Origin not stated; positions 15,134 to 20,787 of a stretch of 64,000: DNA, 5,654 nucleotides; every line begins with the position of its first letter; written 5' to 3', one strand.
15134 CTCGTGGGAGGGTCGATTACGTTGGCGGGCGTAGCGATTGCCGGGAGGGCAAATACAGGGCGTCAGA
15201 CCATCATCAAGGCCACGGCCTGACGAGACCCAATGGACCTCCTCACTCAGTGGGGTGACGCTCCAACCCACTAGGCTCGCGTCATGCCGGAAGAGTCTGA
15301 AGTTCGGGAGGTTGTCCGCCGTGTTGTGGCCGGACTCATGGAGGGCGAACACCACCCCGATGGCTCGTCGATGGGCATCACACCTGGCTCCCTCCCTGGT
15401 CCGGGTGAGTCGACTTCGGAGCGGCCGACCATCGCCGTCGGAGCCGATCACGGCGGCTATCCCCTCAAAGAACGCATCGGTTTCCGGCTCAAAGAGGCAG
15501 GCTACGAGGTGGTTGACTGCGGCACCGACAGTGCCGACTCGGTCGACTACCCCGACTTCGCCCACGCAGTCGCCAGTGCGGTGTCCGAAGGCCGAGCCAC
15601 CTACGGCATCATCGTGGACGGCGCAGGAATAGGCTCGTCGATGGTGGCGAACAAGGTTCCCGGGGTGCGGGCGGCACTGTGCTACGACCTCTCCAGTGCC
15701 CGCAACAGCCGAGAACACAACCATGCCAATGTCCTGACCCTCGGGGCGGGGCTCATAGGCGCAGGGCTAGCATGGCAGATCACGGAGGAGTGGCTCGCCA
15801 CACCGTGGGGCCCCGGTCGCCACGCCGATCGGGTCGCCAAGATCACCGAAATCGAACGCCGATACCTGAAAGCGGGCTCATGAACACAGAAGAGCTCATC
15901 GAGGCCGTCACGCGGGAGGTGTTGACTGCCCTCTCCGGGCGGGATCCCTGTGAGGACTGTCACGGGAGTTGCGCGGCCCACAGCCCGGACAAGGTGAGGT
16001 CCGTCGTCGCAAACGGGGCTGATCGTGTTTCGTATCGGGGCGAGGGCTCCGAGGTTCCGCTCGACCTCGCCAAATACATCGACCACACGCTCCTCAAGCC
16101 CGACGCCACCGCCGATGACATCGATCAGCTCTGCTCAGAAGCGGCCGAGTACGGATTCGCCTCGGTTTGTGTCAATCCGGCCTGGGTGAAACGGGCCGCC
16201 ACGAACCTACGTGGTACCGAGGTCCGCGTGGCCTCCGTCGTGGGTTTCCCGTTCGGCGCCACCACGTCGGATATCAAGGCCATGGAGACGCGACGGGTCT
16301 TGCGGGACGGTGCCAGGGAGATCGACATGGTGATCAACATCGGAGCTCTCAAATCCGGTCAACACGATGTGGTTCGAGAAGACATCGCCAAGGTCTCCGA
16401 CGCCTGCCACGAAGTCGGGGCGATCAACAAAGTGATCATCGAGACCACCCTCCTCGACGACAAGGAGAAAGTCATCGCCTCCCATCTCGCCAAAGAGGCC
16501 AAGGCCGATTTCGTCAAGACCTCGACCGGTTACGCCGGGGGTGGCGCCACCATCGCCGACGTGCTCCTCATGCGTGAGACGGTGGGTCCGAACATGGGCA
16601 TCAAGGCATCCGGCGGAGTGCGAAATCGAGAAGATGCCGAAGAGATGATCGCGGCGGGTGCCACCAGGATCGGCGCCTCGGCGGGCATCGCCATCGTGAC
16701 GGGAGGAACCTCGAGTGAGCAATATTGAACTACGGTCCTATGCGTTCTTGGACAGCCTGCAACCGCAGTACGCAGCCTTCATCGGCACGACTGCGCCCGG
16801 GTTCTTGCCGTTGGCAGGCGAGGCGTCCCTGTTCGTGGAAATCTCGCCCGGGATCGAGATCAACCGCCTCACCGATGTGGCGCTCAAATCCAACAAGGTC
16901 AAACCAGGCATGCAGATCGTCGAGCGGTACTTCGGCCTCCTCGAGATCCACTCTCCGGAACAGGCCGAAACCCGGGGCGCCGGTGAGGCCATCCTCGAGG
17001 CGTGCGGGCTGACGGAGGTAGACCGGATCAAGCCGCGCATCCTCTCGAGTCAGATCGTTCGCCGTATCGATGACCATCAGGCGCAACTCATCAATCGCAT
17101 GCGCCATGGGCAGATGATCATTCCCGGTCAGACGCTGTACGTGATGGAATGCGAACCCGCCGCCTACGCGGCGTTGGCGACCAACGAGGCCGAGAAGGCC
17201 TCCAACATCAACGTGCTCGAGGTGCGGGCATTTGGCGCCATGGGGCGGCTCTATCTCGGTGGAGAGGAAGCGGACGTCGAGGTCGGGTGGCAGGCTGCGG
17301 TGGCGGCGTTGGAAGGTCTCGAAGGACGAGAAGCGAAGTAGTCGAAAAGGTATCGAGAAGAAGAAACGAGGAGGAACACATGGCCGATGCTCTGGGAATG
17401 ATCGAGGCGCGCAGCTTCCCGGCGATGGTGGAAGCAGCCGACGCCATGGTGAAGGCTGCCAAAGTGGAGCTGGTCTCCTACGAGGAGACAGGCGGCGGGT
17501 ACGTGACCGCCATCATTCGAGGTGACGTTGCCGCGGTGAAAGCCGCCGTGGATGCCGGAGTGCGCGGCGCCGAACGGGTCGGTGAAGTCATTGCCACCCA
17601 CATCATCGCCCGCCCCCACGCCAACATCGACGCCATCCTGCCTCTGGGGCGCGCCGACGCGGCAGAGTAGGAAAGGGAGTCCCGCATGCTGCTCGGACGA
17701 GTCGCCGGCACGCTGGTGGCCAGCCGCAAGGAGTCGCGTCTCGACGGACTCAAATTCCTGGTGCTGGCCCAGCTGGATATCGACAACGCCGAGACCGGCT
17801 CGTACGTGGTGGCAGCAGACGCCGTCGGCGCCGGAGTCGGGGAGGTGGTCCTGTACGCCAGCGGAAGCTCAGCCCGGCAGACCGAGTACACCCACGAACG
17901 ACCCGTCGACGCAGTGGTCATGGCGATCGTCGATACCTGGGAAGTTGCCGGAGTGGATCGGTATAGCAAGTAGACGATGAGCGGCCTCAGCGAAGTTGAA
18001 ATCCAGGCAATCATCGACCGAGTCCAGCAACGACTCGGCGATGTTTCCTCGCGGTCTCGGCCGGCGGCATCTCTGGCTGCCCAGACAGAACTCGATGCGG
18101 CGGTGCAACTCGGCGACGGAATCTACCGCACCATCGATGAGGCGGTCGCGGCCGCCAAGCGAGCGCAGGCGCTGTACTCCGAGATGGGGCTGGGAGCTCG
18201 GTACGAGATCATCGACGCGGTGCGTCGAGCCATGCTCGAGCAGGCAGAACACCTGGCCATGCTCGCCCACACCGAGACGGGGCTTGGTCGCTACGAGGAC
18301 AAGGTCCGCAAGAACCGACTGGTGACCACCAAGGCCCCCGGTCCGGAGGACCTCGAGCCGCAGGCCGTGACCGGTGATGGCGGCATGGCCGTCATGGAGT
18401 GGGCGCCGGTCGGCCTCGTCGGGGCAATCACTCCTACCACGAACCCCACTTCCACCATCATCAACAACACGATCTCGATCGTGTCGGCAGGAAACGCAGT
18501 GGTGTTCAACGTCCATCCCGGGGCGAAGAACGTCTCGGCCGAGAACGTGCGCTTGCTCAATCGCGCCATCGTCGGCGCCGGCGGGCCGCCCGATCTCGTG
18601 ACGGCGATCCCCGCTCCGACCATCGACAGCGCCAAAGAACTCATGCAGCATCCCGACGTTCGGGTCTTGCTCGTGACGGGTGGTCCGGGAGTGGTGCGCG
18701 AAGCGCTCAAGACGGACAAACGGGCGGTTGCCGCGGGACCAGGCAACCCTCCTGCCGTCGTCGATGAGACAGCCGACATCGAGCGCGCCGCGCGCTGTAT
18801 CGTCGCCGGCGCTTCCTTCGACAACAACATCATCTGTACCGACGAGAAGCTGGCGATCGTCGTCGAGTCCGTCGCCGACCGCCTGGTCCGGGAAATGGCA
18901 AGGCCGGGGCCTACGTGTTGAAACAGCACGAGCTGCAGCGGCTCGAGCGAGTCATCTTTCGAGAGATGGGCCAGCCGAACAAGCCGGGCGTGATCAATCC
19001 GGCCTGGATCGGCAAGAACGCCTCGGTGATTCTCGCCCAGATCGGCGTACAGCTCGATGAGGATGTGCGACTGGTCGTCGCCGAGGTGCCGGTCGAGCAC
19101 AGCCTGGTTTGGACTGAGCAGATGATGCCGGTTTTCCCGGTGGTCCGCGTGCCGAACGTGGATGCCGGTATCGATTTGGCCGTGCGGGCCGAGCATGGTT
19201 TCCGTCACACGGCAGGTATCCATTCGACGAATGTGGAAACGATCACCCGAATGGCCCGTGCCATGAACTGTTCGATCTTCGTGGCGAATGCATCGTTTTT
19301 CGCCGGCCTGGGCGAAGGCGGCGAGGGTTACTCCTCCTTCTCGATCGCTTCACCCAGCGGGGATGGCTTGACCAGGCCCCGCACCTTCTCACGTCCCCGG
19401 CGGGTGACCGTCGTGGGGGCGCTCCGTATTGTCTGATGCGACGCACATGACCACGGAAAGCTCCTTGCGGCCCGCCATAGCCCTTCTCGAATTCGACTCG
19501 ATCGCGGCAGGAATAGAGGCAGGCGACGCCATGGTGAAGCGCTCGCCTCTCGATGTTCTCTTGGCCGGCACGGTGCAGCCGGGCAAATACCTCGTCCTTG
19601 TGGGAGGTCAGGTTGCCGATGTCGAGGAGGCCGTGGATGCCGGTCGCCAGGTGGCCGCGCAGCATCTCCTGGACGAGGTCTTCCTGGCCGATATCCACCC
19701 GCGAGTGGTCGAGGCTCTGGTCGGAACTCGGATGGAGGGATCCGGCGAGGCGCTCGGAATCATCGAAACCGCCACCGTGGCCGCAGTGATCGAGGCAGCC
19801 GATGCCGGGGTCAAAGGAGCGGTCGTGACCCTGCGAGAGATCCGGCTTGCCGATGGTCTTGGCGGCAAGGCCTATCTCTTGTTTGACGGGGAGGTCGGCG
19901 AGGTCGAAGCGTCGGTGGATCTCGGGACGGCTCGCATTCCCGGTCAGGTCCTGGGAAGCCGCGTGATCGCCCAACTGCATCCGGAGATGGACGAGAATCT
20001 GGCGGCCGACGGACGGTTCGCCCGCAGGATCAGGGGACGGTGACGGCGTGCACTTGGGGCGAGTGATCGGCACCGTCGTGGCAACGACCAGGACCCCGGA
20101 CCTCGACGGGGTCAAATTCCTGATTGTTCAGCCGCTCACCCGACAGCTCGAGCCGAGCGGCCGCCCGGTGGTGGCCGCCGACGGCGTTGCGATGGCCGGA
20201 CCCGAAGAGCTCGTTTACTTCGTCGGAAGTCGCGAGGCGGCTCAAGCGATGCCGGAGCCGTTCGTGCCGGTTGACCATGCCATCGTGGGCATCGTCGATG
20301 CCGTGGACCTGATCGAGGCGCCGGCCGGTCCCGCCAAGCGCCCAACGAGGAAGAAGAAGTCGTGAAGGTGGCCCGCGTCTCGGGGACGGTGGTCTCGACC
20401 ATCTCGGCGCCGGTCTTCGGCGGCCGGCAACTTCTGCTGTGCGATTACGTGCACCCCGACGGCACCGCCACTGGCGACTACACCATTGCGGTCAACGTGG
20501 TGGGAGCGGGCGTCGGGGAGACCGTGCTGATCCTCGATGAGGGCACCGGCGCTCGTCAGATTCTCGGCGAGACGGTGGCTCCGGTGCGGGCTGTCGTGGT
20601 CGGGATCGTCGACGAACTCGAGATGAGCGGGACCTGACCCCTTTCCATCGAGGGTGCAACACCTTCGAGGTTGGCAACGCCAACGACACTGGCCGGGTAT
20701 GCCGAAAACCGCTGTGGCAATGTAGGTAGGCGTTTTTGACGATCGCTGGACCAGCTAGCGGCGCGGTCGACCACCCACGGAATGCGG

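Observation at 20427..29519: The giant-gene pair is bracketed by a direct repeat made of the BMC-P 3' end (intact gene on the left, truncated remnant on the right)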

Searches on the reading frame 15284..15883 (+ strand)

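Call 77: search_protein_families(library=pfam, proteins=[window:15284-15883:+], max_evalue=0.01)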
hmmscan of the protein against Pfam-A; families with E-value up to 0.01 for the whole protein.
window:15284-15883:+ (199 aa): 1 family
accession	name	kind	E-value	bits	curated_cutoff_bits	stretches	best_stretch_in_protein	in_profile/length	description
PF02502.23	LacAB_rpiB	-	1.4e-51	174.5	24.7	1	50-187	1-138/138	Ribose/Galactose Isomerase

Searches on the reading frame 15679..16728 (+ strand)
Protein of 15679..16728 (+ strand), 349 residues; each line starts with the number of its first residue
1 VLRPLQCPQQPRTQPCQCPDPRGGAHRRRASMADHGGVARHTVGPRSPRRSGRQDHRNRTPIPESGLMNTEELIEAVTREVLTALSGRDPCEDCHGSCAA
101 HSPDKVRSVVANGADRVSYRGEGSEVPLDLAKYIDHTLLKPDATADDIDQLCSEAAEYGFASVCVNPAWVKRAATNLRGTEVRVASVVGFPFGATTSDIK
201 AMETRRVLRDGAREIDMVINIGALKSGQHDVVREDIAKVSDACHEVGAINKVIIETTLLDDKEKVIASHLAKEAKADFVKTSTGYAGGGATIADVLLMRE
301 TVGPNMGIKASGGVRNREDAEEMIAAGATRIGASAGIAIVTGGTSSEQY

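Call 10: search_protein_families(library=pfam, proteins=[window:15679-16728:+], max_evalue=0.01)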
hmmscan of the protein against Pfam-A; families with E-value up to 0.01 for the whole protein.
window:15679-16728:+ (349 aa): 2 families
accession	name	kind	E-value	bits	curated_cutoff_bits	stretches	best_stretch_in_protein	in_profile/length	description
PF01791.15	DeoC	-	4.4e-21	76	23.8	1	131-337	3-220/229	DeoC/LacD family aldolase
PF01180.27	DHO_dh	-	0.00059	19.6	27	0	291-333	226-268/291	Dihydroorotate dehydrogenase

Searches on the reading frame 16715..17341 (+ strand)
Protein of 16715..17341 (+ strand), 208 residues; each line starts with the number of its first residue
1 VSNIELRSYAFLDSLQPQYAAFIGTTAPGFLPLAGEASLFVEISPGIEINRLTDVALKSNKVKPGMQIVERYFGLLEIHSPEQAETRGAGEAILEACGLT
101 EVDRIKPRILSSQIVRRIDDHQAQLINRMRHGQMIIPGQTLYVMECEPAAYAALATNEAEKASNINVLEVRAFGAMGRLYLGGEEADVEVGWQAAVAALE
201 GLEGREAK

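Call 10: search_protein_families(library=pfam, proteins=[window:16715-17341:+], max_evalue=0.01)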
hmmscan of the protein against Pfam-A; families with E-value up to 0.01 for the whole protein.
window:16715-17341:+ (208 aa): 1 family
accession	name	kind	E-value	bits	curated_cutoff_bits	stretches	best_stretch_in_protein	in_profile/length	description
PF00936.24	BMC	-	0.00022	21.6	24.5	1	143-199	4-61/75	BMC domain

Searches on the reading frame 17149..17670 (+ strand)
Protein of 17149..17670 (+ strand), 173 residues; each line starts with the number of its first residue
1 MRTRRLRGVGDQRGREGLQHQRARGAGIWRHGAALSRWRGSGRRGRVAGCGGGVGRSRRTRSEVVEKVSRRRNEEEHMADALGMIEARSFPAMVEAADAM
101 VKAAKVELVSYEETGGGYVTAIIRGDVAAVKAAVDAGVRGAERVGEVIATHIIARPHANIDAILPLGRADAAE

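Call 10: search_protein_families(library=pfam, proteins=[window:17149-17670:+], max_evalue=0.01)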
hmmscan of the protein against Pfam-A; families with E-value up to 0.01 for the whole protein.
window:17149-17670:+ (173 aa): 1 family
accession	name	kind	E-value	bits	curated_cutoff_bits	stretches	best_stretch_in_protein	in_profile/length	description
PF00936.24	BMC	-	5.2e-29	100.5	24.5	1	81-156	1-75/75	BMC domain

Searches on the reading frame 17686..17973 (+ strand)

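Call 10: search_protein_families(library=pfam, proteins=[window:17686-17973:+], max_evalue=0.01)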
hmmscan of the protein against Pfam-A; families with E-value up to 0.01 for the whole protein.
window:17686-17973:+ (95 aa): 1 family
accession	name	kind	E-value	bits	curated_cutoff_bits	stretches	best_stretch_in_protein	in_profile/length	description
PF03319.19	EutN_CcmL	-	6.3e-28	97.5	25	1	1-83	1-83/83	Ethanolamine utilisation protein EutN/carboxysome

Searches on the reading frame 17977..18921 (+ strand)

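Call 10: search_protein_families(library=pfam, proteins=[window:17977-18921:+], max_evalue=0.01)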
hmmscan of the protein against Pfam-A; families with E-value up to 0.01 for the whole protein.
window:17977-18921:+ (314 aa): 1 family
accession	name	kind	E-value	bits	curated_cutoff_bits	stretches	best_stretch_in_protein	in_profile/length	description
PF00171.27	Aldedh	-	6.1e-32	111.2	23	1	51-308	29-290/461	Aldehyde dehydrogenase family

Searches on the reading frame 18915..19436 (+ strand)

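Call 10: search_protein_families(library=pfam, proteins=[window:18915-19436:+], max_evalue=0.01)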
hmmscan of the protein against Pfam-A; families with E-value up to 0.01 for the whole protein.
window:18915-19436:+ (173 aa): 1 family
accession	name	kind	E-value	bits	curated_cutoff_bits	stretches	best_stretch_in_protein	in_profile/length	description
PF00171.27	Aldedh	-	7.9e-06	25.1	23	1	54-141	354-442/461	Aldehyde dehydrogenase family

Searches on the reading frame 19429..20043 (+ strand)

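Call 10: search_protein_families(library=pfam, proteins=[window:19429-20043:+], max_evalue=0.01)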
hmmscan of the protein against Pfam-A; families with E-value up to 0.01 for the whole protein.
window:19429-20043:+ (204 aa): 1 family
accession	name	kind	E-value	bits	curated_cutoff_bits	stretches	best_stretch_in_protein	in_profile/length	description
PF00936.24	BMC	-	1.1e-34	118.7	24.5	2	16-86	1-72/75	BMC domain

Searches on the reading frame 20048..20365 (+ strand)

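Call 10: search_protein_families(library=pfam, proteins=[window:20048-20365:+], max_evalue=0.01)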
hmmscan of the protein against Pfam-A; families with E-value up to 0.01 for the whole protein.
window:20048-20365:+ (105 aa): 1 family
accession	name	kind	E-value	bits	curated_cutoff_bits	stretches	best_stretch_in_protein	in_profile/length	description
PF03319.19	EutN_CcmL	-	2.9e-24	85.8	25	1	1-84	1-83/83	Ethanolamine utilisation protein EutN/carboxysome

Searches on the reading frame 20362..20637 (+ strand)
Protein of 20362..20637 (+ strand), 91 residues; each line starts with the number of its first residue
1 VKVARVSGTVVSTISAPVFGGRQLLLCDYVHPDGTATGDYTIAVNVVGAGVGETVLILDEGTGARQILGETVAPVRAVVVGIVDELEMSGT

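Call 10: search_protein_families(library=pfam, proteins=[window:20362-20637:+], max_evalue=0.01)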
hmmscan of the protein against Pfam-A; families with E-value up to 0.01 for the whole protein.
window:20362-20637:+ (91 aa): 1 family
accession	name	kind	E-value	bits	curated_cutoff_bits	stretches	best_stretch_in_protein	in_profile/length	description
PF03319.19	EutN_CcmL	-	1.4e-21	77.2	25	1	1-84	1-83/83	Ethanolamine utilisation protein EutN/carboxysome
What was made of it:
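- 20362..20637 (+): BMC-P3, an intact 91-aa EutN/CcmL pentamer gene and the last gene of the operon. PF03319 matches positions 1-83 of 83, E = 1.4e-21 (call 10).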

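Call 14: find_encoding_contigs(protein=window:20362-20637:+, flank=10000, max_places=10)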
Protein window:20362-20637:+ (91 aa): no gene with exactly this product is on record in the collection.

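Call 18: find_related_loci(query=window:20362-20637:+, collection=genome_contigs, flank=10000)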
Query window:20362-20637:+ (91 aa) in genome_contigs; peptide patterns used: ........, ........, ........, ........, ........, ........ (x = any residue, [..] = any of these).
598 stretches matched a pattern (row limit reached: there are more); 196 encode a relative of the query (tblastn E <= 1e-3); the best 80 are kept; 80 distinct loci.
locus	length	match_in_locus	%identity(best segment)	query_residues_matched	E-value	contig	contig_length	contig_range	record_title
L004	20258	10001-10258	92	1-86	4e-46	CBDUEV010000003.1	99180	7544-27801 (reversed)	MAG TPA_asm: uncultured Acidimicrobiia bacterium isolate SRR22808131_binner123_Refined_46 genome assembly, contig: ERZ25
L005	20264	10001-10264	73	1-88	1e-37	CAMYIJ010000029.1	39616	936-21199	MAG: uncultured Acidimicrobiaceae bacterium isolate FCS_M_Acidobacteriota_17 genome assembly, contig: scaffold_959, whol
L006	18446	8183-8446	72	1-88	9e-38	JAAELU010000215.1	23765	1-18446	MAG: bacterium isolate Bpl_13 BplG_CONTIG1551883, whole genome shotgun sequence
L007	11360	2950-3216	70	1-89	7e-37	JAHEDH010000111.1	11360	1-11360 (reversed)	MAG: bacterium isolate Ww195 NODE_11388_length_11360_cov_4.438740, whole genome shotgun sequence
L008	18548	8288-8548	71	1-87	2e-36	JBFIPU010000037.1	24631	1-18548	MAG: Acidimicrobiia bacterium isolate Mix_sand12.2021.10.Z.63 k141_1961876_length_24631_cov_30.4486, whole genome shotgu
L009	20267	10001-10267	69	1-89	3e-36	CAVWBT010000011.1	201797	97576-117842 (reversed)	MAG: uncultured bacterium isolate MFD09779.bin.1.133 genome assembly, contig: contig_74803, whole genome shotgun sequenc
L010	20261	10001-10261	70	1-87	2e-35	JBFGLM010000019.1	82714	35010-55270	MAG: Acidimicrobiia bacterium isolate Mix_sand03.2021.01.D.83 k141_2191723_length_82714_cov_20.3692, whole genome shotgu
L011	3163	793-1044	73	1-84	2e-35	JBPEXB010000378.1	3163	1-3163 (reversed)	MAG: Acidimicrobiia bacterium isolate MAG13 MAG13_MAG13_378, whole genome shotgun sequence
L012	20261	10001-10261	70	1-87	2e-35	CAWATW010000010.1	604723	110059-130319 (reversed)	MAG: uncultured bacterium isolate MFD09779.bin.1.206 genome assembly, contig: contig_8809, whole genome shotgun sequence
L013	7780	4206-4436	74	1-77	5e-35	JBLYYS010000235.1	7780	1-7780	MAG: Acidimicrobiia bacterium isolate DBRS4.bin20 k97_337034, whole genome shotgun sequence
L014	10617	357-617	69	1-87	2e-34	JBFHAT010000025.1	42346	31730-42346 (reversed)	MAG: Acidimicrobiia bacterium isolate Mix_sand06.2021.04.Z.22 k141_2216074_length_42346_cov_16.0928, whole genome shotgu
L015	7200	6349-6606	69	1-86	6e-34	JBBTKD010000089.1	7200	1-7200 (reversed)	MAG: Actinomycetota bacterium isolate H52-bin068_1 H52_bin068_1_000000000089, whole genome shotgun sequence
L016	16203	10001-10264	66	1-88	7e-34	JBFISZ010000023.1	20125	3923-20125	MAG: Acidimicrobiia bacterium isolate Mix_sand13.2021.11.D.85 k141_3724016_length_20125_cov_10.0000, whole genome shotgu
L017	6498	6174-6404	73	1-77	6e-34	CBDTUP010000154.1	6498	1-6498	MAG TPA_asm: uncultured bacterium isolate ERR2431953_concoct_193 genome assembly, contig: ERZ23880187.14825, whole genom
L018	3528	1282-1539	66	1-86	2e-33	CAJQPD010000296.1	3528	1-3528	MAG: uncultured Acidimicrobiia bacterium isolate 3_20180319_Bin_MAXBIN_280_sub_1_1 genome assembly, contig: c_0000059734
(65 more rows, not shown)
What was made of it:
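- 20362..20637 (+): 92% aa identity to L004 (call 18).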

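Call 35: find_related_loci(query=window:20362-20637:+, collection=metagenome_contigs, flank=10000)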
Query window:20362-20637:+ (91 aa) in metagenome_contigs; peptide patterns used: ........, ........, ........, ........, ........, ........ (x = any residue, [..] = any of these).
600 stretches matched a pattern (row limit reached: there are more); 277 encode a relative of the query (tblastn E <= 1e-3); the best 80 are kept; 80 distinct loci.
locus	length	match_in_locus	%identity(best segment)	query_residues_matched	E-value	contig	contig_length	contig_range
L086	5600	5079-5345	76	1-89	1e-40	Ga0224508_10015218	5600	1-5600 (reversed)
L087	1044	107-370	74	1-88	8e-41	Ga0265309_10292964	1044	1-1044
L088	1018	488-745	76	1-86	3e-40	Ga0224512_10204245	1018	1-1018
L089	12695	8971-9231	71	1-87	5e-38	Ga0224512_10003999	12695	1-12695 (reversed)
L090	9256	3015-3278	70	1-88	3e-37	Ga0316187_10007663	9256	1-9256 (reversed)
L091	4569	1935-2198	69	1-88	5e-37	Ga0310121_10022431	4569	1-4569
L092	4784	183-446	69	1-88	1e-36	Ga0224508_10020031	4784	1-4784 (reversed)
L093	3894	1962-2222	74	1-87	2e-36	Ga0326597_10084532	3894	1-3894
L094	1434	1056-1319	68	1-88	4e-36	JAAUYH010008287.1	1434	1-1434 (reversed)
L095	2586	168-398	73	1-77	3e-35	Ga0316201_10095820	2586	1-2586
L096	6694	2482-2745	65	1-88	4e-34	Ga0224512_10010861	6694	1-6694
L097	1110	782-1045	63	1-88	2e-34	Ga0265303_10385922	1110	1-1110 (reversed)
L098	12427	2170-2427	66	1-86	5e-33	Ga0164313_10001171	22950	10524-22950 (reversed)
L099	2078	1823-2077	66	1-85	4e-33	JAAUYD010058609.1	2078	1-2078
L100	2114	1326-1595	64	1-90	1e-32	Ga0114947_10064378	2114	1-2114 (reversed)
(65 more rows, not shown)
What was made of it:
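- Tried and rejected: A metagenome scan for closer relatives found nothing better than 76% aa identity (call 35).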
